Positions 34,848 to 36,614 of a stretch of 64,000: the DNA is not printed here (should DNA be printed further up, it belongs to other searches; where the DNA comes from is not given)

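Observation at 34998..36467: A TIR domain fused to beta-helix repeats is embedded in the rnc-ftsY housekeeping operon: candidate single-gene NAD-targeting or immune-like module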

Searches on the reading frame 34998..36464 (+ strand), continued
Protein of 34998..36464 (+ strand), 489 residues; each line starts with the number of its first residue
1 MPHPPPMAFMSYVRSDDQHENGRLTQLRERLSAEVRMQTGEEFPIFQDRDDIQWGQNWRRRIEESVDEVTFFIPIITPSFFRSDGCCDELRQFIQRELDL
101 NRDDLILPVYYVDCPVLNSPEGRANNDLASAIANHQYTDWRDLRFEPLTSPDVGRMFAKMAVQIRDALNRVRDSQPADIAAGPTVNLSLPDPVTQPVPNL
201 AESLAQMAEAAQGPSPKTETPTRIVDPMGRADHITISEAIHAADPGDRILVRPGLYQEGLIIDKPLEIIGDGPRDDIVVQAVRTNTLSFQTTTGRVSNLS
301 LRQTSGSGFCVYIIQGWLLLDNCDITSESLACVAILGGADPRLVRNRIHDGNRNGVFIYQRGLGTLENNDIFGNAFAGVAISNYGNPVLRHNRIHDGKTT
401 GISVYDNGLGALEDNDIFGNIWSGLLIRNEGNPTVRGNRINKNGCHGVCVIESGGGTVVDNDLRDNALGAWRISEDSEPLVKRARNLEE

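Call 12: find_encoding_contigs(protein=P0010, flank=8000, max_places=2)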
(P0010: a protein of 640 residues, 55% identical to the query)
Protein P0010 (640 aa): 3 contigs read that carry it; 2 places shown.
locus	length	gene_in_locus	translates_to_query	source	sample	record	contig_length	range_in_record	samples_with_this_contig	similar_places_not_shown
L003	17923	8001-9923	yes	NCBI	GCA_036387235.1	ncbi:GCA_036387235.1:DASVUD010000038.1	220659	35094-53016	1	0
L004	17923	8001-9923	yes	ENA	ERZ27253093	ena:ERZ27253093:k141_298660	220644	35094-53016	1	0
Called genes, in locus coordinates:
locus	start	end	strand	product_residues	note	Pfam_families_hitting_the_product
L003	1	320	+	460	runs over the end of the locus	PF07969:Amidohydro_3 (weak), PF01979:Amidohydro_1, PF07969:Amidohydro_3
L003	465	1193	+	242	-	-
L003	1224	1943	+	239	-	PF04402:SIMPL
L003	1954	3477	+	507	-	PF02133:Transp_cyt_pur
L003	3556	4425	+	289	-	PF00795:CN_hydrolase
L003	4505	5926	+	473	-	PF14691:Fer4_20, PF02826:2-Hacid_dh_C (faint), PF00070:Pyr_redox (faint), PF07992:Pyr_redox_2, PF12831:FAD_oxidored (weak), PF13450:NAD_binding_8, PF13738:Pyr_redox_3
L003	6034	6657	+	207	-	PF05685:Uma2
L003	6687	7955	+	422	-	PF01180:DHO_dh, PF01207:Dus, PF12837:Fer4_6 (faint), PF00037:Fer4 (faint), PF12838:Fer4_7 (weak), PF14697:Fer4_21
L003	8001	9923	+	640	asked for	PF01582:TIR (weak), PF13676:TIR_2, PF13229:Beta_helix, PF05048:NosD, PF13229:Beta_helix, PF05048:NosD, PF13229:Beta_helix, PF05048:NosD, +1 more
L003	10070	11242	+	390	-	PF00135:COesterase, PF02129:Peptidase_S15 (faint), PF01738:DLH (faint), PF20434:BD-FAE, PF07859:Abhydrolase_3, PF12146:Hydrolase_4 (faint), PF00326:Peptidase_S9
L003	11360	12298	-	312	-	PF01256:Carb_kinase, PF02110:HK (faint)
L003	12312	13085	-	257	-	PF00300:His_Phos_1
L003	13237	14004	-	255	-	PF03372:Exo_endo_phos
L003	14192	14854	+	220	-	PF00702:Hydrolase, PF08282:Hydrolase_3 (faint), PF12710:HAD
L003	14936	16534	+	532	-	PF09861:Lar_N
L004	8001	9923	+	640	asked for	PF01582:TIR (weak), PF13676:TIR_2, PF13229:Beta_helix, PF05048:NosD, PF13229:Beta_helix, PF05048:NosD, PF13229:Beta_helix, PF05048:NosD, +1 more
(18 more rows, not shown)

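Call 14: find_related_loci(query=A1, collection=genome_contigs, flank=10000)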
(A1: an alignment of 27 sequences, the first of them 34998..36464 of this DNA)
Query A1 (489 aa) in genome_contigs; peptide patterns used: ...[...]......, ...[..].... (x = any residue, [..] = any of these).
276 stretches matched a pattern; 153 encode a relative of the query (tblastn E <= 1e-3); the best 80 are kept; 80 distinct loci.
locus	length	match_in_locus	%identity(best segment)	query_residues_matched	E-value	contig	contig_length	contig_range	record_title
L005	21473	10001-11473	58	1-488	0e+0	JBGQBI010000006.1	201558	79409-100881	MAG: Candidatus Methanoperedens sp. isolate OBJ2_061818_130_10 k141_356131_length_201558_cov_1346.0212, whole genome sho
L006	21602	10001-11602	56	1-488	0e+0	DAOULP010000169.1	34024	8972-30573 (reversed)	MAG TPA_asm: Dehalococcoidia bacterium isolate W31_46 k127_620385, whole genome shotgun sequence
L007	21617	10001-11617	54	6-486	7e-180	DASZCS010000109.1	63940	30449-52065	MAG TPA_asm: Pyrinomonadaceae bacterium isolate SMAG_U6448 k141_163343, whole genome shotgun sequence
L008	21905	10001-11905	57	5-488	2e-179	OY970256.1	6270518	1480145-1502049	MAG: Pyrinomonadaceae bacterium isolate MFD09212.bin.c.2 genome assembly, chromosome: 1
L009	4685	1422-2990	57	6-488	0e+0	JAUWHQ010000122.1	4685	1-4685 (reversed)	MAG: Methanosarcinales archaeon isolate CSMAG_2272 CSMAG_2272_k141_620174_length_4685_cov_10.9516, whole genome shotgun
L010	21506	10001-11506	56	1-488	1e-178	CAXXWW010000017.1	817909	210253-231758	MAG: Dehalococcoidia bacterium isolate 6f417b46-71ab-4e31-a275-6032fe6bf018 genome assembly, contig: contig_17, whole ge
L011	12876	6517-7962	57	7-485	7e-178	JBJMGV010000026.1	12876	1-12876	MAG: Blastocatellia bacterium isolate H3_16_all_fractions_metab_conc_90_60_0 k255_2384113, whole genome shotgun sequence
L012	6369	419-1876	57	6-488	9e-180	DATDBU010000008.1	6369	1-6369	MAG TPA_asm: Chthoniobacterales bacterium isolate SMAG_U130 k141_182426, whole genome shotgun sequence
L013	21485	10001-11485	57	6-488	7e-178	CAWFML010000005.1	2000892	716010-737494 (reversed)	MAG: Pyrinomonadaceae bacterium isolate MFD01916.bin.1.104 genome assembly, contig: contig_941, whole genome shotgun seq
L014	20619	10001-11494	58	3-488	1e-177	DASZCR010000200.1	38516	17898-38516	MAG TPA_asm: Pyrinomonadaceae bacterium isolate SMAG_U6447 k141_130288, whole genome shotgun sequence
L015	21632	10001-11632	52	6-488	2e-176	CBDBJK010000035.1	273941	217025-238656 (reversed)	MAG: Dehalococcoidia bacterium isolate faae4e5b-80d9-4cfe-9cbd-97dc395bf251 genome assembly, contig: contig_35, whole ge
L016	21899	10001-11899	55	6-488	1e-174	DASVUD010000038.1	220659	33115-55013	MAG TPA_asm: Pyrinomonadaceae bacterium isolate SMAG_U3308 k141_513640, whole genome shotgun sequence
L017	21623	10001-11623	53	1-489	3e-174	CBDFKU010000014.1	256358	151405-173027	MAG: Dehalococcoidia bacterium isolate a7bf128d-a2e1-49ec-b4e9-dcd6821f012d genome assembly, contig: contig_14, whole ge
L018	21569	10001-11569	54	1-488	2e-171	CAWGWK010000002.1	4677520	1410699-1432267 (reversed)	MAG: uncultured Acidobacteriota bacterium isolate MFD09206.bin.1.124 genome assembly, contig: contig_908, whole genome s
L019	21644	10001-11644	49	6-486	1e-169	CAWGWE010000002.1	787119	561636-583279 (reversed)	MAG: Pyrinomonadaceae bacterium isolate MFD09206.bin.2.123 genome assembly, contig: contig_1303, whole genome shotgun se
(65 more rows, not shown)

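Call 27: find_encoding_contigs(protein=P0065, flank=5000, max_places=4)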
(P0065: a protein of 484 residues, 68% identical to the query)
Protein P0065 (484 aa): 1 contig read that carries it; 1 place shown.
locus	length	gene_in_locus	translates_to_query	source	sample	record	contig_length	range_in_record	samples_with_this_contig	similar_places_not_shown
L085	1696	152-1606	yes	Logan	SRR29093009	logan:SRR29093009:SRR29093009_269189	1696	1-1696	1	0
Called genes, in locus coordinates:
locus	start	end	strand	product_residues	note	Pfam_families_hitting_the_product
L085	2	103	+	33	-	?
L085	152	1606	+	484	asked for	PF01582:TIR (weak), PF13676:TIR_2, PF05048:NosD (weak), PF13229:Beta_helix, PF05048:NosD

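Call 28: find_encoding_contigs(protein=P0120, flank=5000, max_places=4)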
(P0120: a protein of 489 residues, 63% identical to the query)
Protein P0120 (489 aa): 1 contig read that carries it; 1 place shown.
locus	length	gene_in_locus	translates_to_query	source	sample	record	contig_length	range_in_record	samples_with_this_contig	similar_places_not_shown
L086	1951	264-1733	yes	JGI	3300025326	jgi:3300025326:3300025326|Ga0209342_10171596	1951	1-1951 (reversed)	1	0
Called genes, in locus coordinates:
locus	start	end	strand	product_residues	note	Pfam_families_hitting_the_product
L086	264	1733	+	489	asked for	PF01582:TIR, PF13676:TIR_2, PF22842:Pel9A-like_beta_helix (faint), PF13229:Beta_helix, PF05048:NosD, PF13229:Beta_helix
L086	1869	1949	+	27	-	?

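Call 33: predict_structure(alignment_id=A1)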
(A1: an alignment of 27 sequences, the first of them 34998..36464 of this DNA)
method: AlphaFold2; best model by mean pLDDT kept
length: 489 residues; sequences in the alignment: 27
mean_pLDDT: 83.9   pTM: 0.62
mean pLDDT of the five models: 83.9, 82.0, 80.7, 76.0, 72.5
residues with pLDDT >= 90: 278; 70-90: 129; 50-70: 27; < 50: 55
segments of 3 or more residues with pLDDT < 50: 49-57, 175-219
pLDDT, mean of each block of 10 residues (from residue 1): 74 68 85 89 72 43 67 87 81 89 91 84 88 89 80 89 88 46 29 28 26 35 90 96 92 97 95 94 95 94 91 95 95 95 97 96 96 96 97 94 98 97 98 98 97 98 97 98 95
secondary structure, 60 per line:
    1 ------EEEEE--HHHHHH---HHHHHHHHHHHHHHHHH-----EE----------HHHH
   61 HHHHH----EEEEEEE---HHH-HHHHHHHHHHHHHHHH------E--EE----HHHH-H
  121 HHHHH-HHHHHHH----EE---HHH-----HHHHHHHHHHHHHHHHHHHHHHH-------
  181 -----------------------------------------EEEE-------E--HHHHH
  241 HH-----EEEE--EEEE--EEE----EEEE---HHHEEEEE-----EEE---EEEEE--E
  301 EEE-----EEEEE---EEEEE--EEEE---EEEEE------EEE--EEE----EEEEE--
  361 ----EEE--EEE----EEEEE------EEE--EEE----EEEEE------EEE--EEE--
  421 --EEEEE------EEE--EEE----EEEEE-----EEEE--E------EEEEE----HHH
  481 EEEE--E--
elements in order: E7-11 H14-19 H23-39 H57-65 E70-76 H84-99 H115-118 H120-125 H127-133 H151-173 E222-225 H236-242 E248-251 E254-257 E260-262 E267-270 E277-281 E287-289 E293-297 E300-303 E309-313 E317-321 E324-327 E331-335 E342-344 E347-349 E354-358 E365-367 E370-372 E377-381 E388-390 E393-395 E400-404 E411-413 E416-418 E423-427 E434-436 E439-441 E446-450 E456-459 E469-473 E481-484

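Call 38: fold_search(model_id=the predicted structure, library=pdb)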
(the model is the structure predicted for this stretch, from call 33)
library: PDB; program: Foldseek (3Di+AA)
matches with E <= 10: 698; with E <= 0.001: 27
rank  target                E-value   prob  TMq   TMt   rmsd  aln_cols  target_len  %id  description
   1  2pyg_B                6.3e-06  1.00  0.35  0.45   6.6       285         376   16  Azotobacter vinelandii Mannuronan C-5 epimerase AlgE4 A-module (released 2008-05-27)
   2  2pyh_A                2.0e-05  1.00  0.33  0.42   7.8       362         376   13  Azotobacter vinelandii Mannuronan C-5 epimerase AlgE4 A-module complexed with mannuronan trisaccharide (released 2008-05-27)
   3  1ru4                  2.6e-05  1.00  0.42  0.51   5.7       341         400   15  Crystal structure of pectate lyase Pel9A (released 2004-04-13)
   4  1gq8                  3.0e-05  1.00  0.30  0.43   8.5       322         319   15  Pectin methylesterase from Carrot (released 2002-04-18)
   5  8ja4                  3.3e-05  1.00  0.37  0.38   5.6       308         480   18  Structure of the alginate epimerase/lyase (released 2024-05-08)
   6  2pyg_A                3.6e-05  1.00  0.36  0.46   6.5       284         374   16  Azotobacter vinelandii Mannuronan C-5 epimerase AlgE4 A-module (released 2008-05-27)
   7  5lw3                  3.9e-05  1.00  0.35  0.44   7.6       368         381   14  Azotobacter vinelandii Mannuronan C-5 epimerase AlgE6 A-module (released 2017-10-25)
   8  2pyh_B                5.9e-05  1.00  0.33  0.42   8.6       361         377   12  Azotobacter vinelandii Mannuronan C-5 epimerase AlgE4 A-module complexed with mannuronan trisaccharide (released 2008-05-27)
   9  1xg2_A                6.5e-05  1.00  0.32  0.47   5.7       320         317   13  Crystal structure of the complex between pectin methylesterase and its inhibitor protein (released 2005-03-22)
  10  9ozl_B                8.2e-05  1.00  0.33  0.44   8.2       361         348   11  Crystal structure of the polysaccharide lyase RbmB from Vibrio cholerae (released 2026-03-11)
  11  4nk8                  9.0e-05  1.00  0.29  0.33  10.9       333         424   16  Crystal Structure of the periplasmic alginate epimerase AlgG D317A mutant (released 2014-01-15)
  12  9ozl_D                9.4e-05  1.00  0.29  0.36  10.0       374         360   11  Crystal structure of the polysaccharide lyase RbmB from Vibrio cholerae (released 2026-03-11)
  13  9ozl_C                1.1e-04  1.00  0.36  0.46   7.6       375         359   12  Crystal structure of the polysaccharide lyase RbmB from Vibrio cholerae (released 2026-03-11)
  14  9ozd_B                1.8e-04  1.00  0.30  0.38   9.7       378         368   12  Crystal structure of the polysaccharide lyase RbmB from Vibrio cholerae bound to Vibrio Polysaccharide (released 2026-03-11)
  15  5zru_A                2.1e-04  1.00  0.34  0.29   7.7       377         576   12  Crystal structure of Agl-KA catalytic domain (released 2019-10-23)
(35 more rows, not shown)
